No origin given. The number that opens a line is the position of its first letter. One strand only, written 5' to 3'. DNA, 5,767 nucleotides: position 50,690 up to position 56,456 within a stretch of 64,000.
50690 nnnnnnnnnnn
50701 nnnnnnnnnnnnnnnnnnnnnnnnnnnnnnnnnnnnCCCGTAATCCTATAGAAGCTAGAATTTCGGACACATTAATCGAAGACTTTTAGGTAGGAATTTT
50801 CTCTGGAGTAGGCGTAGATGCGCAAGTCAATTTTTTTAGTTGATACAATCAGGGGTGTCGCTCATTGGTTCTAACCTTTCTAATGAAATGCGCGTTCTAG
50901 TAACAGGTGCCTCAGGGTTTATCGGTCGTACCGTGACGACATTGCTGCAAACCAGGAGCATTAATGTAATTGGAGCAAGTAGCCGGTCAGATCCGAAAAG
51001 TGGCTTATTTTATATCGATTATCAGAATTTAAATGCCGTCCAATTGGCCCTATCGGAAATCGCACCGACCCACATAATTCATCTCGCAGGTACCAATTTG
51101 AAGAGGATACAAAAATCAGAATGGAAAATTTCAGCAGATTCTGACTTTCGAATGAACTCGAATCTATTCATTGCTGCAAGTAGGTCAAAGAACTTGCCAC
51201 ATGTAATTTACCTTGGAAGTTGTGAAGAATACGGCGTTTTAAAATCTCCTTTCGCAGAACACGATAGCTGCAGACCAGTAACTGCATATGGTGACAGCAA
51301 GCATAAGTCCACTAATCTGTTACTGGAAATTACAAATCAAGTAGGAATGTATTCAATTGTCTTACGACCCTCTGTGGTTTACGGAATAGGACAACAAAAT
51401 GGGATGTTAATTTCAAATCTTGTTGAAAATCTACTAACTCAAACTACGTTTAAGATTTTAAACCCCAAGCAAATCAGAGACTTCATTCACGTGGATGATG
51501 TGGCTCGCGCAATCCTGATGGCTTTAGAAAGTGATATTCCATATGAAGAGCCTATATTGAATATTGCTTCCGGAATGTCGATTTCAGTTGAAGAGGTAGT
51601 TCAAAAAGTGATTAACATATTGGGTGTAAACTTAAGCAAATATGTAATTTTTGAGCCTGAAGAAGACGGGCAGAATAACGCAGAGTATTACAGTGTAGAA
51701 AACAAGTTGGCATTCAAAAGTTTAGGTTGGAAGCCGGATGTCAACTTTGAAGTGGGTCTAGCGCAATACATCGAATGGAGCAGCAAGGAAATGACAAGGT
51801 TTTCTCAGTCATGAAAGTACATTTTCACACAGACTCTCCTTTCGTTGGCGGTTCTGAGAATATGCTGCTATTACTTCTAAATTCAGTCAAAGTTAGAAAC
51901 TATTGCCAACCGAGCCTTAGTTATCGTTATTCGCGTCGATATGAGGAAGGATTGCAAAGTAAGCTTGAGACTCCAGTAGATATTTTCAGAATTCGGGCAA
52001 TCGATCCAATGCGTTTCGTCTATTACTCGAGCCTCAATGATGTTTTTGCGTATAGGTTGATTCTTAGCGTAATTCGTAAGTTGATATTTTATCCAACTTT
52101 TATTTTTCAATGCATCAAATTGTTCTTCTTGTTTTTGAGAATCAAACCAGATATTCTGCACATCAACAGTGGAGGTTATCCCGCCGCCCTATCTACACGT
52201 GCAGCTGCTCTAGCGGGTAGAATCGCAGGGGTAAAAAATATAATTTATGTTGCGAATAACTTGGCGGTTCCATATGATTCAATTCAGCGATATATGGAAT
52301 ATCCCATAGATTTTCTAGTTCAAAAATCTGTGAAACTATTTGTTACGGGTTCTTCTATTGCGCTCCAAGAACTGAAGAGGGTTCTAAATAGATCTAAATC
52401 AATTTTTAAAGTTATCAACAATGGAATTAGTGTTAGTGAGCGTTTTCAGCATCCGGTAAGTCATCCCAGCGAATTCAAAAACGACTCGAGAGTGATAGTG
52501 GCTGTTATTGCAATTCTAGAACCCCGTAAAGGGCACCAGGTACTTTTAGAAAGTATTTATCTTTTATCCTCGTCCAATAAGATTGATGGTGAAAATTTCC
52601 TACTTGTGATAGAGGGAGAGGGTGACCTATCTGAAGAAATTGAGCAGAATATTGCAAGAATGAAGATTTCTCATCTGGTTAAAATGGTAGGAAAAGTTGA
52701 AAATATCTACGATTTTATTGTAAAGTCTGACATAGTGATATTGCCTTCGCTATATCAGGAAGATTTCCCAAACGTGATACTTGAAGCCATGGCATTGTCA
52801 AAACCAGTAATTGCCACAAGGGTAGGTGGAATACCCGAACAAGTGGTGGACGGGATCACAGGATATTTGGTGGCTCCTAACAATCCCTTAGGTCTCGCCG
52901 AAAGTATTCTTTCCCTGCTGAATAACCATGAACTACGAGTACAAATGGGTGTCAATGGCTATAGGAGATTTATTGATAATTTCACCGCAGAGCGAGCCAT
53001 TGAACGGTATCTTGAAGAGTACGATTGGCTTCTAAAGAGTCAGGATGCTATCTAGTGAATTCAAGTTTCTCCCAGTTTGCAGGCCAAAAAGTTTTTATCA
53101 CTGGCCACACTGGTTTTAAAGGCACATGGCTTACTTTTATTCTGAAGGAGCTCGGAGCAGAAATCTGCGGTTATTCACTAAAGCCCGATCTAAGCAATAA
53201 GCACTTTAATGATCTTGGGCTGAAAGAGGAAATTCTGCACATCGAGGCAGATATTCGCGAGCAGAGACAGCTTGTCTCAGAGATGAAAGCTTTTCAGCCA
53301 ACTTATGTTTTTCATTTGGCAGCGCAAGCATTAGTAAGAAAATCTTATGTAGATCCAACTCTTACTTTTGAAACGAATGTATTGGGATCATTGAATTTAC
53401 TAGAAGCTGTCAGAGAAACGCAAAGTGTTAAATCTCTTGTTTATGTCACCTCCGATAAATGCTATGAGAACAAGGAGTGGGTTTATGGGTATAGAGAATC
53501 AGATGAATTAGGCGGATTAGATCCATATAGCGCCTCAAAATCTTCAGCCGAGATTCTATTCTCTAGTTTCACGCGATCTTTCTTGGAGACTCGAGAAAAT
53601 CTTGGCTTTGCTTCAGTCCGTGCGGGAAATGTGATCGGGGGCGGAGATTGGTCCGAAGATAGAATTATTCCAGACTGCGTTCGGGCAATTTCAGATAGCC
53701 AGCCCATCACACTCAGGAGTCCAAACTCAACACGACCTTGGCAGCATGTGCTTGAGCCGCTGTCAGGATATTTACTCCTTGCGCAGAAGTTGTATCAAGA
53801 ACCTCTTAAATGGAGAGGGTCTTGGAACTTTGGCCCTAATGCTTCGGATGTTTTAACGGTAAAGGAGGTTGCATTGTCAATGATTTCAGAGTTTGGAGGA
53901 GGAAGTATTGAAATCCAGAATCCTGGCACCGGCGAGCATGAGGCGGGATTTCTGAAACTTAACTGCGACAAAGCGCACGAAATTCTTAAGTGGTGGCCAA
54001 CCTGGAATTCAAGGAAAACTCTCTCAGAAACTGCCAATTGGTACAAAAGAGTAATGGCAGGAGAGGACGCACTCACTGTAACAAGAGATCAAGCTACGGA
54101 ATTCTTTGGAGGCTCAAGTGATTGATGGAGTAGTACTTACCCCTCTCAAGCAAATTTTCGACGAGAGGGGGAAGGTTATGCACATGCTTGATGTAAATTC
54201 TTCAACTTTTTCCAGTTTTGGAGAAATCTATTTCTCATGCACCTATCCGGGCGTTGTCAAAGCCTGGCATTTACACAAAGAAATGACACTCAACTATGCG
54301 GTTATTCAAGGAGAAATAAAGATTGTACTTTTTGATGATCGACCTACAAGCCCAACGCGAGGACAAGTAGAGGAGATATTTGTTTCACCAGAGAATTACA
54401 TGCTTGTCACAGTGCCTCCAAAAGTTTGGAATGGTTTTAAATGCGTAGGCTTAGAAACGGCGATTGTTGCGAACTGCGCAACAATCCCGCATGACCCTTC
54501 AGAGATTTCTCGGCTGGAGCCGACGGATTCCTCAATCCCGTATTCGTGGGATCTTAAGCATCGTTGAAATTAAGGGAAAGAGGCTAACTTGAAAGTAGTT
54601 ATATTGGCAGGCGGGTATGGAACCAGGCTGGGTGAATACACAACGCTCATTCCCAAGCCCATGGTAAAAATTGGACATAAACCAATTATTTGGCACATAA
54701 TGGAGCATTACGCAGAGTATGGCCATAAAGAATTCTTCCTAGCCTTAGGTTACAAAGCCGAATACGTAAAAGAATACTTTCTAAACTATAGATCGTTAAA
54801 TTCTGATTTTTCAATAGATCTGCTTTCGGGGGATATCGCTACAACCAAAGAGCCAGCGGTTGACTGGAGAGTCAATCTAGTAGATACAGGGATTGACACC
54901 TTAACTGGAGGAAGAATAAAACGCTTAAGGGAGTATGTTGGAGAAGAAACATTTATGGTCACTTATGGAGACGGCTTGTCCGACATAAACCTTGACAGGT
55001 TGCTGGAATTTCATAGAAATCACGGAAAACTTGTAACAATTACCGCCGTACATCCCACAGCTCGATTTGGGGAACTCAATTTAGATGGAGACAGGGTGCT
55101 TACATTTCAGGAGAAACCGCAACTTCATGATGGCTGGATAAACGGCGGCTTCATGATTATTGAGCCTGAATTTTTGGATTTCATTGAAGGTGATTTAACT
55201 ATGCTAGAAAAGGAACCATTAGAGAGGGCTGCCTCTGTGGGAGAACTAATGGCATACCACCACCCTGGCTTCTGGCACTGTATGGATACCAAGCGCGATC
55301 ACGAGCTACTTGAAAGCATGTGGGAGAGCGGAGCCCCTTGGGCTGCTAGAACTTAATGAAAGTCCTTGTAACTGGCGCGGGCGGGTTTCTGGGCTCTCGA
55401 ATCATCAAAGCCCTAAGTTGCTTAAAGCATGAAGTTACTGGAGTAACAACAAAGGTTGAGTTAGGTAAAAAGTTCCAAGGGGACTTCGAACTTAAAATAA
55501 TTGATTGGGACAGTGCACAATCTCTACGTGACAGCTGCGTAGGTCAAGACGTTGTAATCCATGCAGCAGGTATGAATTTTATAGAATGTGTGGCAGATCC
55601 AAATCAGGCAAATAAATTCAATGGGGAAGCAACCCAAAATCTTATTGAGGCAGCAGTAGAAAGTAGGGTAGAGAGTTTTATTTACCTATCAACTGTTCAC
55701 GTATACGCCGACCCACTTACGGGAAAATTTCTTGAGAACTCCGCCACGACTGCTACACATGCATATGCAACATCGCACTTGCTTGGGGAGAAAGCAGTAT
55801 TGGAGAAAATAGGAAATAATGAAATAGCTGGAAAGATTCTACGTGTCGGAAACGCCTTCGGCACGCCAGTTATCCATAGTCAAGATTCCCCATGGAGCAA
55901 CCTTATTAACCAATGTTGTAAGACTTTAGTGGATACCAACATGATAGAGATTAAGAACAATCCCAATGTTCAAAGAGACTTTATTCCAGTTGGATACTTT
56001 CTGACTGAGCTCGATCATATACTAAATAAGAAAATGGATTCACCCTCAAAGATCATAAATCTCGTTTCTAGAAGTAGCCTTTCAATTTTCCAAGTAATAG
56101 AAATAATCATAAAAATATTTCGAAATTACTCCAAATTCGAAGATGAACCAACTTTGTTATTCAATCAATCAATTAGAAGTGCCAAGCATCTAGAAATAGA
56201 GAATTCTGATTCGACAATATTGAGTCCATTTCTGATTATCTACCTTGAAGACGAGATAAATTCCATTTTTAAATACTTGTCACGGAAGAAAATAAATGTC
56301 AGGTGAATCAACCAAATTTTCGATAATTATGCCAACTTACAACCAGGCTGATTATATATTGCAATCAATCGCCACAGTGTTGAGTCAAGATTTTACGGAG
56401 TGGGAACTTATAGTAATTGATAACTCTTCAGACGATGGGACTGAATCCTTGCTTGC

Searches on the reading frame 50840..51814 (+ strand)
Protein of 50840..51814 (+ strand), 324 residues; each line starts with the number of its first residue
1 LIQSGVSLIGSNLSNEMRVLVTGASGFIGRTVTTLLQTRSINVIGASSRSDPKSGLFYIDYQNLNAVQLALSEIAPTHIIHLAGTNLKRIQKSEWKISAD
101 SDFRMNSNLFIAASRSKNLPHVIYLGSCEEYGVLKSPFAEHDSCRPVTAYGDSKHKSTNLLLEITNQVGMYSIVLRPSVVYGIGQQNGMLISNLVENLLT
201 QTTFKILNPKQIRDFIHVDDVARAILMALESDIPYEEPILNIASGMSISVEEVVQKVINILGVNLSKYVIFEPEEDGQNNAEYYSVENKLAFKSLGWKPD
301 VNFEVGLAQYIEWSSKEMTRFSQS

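Call 7: search_protein_families(library=pfam, proteins=[window:50840-51814:+])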
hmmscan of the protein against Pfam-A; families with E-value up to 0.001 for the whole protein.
window:50840-51814:+ (324 aa): 5 families
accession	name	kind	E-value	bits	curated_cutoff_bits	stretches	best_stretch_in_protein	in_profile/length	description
PF01370.27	Epimerase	-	1.9e-39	136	20.9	1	19-231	1-227/240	NAD dependent epimerase/dehydratase family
PF16363.11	GDP_Man_Dehyd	-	3.5e-25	89.6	27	1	20-308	1-330/332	GDP-mannose 4,6 dehydratase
PF04321.23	RmlD_sub_bind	-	1.9e-14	53.9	27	1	17-234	1-202/287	RmlD substrate binding domain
PF01073.25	3Beta_HSD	-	1.3e-10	41.3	22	1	20-229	1-229/280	3-beta hydroxysteroid dehydrogenase/isomerase family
PF07993.18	NAD_binding_4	-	0.00058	19.5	20.1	0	148-225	175-258/258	Male sterility protein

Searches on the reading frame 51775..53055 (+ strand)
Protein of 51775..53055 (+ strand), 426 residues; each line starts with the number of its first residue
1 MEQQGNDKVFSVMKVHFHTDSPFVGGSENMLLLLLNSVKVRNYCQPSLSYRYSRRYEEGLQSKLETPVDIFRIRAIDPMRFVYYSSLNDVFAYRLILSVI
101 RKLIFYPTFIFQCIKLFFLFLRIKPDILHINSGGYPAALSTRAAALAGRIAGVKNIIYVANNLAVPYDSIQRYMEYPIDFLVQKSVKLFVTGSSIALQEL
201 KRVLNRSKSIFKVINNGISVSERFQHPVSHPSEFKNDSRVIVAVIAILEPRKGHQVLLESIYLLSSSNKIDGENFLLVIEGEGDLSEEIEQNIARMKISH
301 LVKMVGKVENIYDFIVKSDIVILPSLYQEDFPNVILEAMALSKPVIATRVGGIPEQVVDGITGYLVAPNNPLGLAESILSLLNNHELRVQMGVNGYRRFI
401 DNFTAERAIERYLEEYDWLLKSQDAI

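Call 7: search_protein_families(library=pfam, proteins=[window:51775-53055:+])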
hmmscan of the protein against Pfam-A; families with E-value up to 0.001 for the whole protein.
window:51775-53055:+ (426 aa): 3 families
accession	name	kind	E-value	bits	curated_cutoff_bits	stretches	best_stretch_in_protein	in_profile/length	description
PF00534.26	Glycos_transf_1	-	3.2e-35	121.6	26.4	1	230-397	6-171/172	Glycosyl transferases group 1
PF13692.12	Glyco_trans_1_4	-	7.4e-32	111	27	1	240-384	3-142/142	Glycosyl transferases group 1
PF13439.12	Glyco_transf_4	-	0.00088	19.8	28.5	0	100-221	51-169/170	Glycosyltransferase Family 4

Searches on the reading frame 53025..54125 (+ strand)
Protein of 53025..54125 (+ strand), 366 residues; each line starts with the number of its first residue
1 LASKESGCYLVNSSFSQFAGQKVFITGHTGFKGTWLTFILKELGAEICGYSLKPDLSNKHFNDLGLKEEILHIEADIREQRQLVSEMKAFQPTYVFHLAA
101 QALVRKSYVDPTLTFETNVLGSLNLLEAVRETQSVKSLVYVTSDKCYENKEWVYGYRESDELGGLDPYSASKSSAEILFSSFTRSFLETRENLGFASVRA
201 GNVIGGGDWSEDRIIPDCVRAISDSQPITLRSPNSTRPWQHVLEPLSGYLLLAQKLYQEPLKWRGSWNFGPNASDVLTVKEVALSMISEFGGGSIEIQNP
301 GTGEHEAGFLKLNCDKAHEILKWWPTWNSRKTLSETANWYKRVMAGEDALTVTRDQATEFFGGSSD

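Call 7: search_protein_families(library=pfam, proteins=[window:53025-54125:+])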
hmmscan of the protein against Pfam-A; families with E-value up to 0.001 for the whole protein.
window:53025-54125:+ (366 aa): 5 families
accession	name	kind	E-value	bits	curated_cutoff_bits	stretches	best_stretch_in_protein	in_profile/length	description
PF01370.27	Epimerase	-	6.5e-30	104.7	20.9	1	23-255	1-227/240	NAD dependent epimerase/dehydratase family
PF16363.11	GDP_Man_Dehyd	-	5.2e-28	98.9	27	1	24-335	1-331/332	GDP-mannose 4,6 dehydratase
PF02719.21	Polysacc_synt_2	-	2.5e-16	60.2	20.2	1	50-240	37-204/293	Polysaccharide biosynthesis protein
PF04321.23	RmlD_sub_bind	-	4.4e-08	33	27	1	22-177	2-134/287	RmlD substrate binding domain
PF01073.25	3Beta_HSD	-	1.6e-05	24.5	22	1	25-211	2-189/280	3-beta hydroxysteroid dehydrogenase/isomerase family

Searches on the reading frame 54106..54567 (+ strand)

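Call 7: search_protein_families(library=pfam, proteins=[window:54106-54567:+])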
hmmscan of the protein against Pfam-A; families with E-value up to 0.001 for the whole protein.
window:54106-54567:+ (153 aa): 2 families
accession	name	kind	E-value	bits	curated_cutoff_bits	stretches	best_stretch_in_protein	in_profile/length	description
PF00908.23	dTDP_sugar_isom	-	5.4e-12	46.2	27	1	6-149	4-153/168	dTDP-4-dehydrorhamnose 3,5-epimerase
PF14667.12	Polysacc_synt_C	-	7.5e-05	23.3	28.7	1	19-106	3-80/111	Polysaccharide biosynthesis C-terminal domain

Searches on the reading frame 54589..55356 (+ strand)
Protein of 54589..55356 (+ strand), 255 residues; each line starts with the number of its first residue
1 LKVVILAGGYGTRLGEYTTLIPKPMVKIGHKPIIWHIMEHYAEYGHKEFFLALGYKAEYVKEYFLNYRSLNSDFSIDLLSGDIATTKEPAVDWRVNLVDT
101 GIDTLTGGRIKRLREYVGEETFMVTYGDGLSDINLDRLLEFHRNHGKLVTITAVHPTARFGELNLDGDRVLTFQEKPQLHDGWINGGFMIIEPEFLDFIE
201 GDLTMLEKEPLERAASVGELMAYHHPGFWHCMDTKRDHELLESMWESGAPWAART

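Call 7: search_protein_families(library=pfam, proteins=[window:54589-55356:+])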
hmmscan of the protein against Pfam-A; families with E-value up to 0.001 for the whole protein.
window:54589-55356:+ (255 aa): 2 families
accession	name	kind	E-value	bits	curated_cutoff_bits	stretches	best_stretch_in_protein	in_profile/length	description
PF00483.29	NTP_transferase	-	1.3e-20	74.5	21.2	1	2-223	1-212/245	Nucleotidyl transferase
PF12804.13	NTP_transf_3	-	8.6e-07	29.7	27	1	3-59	1-52/160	MobA-like NTP transferase domain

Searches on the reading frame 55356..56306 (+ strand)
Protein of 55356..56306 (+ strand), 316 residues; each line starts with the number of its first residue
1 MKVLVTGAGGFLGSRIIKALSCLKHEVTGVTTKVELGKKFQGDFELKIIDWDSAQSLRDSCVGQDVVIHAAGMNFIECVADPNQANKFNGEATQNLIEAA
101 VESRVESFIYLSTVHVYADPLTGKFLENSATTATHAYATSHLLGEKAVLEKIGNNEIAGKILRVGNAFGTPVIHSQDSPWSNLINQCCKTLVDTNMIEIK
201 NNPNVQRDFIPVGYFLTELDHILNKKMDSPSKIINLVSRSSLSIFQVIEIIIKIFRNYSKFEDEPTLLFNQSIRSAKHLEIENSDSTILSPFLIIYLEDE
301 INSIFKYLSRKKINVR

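Call 7: search_protein_families(library=pfam, proteins=[window:55356-56306:+])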
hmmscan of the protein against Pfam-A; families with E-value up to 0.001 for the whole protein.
window:55356-56306:+ (316 aa): 7 families
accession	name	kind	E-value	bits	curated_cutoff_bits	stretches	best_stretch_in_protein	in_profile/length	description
PF01370.27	Epimerase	-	4.7e-26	92.1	20.9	1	3-228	1-230/240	NAD dependent epimerase/dehydratase family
PF01073.25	3Beta_HSD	-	8.5e-18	64.8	22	1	4-153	1-162/280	3-beta hydroxysteroid dehydrogenase/isomerase family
PF04321.23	RmlD_sub_bind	-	2.1e-15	57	27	1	1-155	1-143/287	RmlD substrate binding domain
PF13460.12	NAD_binding_10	-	8.1e-11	42.6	27.2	1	7-141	1-124/184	NAD(P)H-binding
PF07993.18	NAD_binding_4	-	2.6e-09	37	20.1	1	61-214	86-253/258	Male sterility protein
PF16363.11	GDP_Man_Dehyd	-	3.9e-08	33.6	27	1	4-166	1-182/332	GDP-mannose 4,6 dehydratase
PF02719.21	Polysacc_synt_2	-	1.3e-07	31.6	20.2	1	3-113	1-128/293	Polysaccharide biosynthesis protein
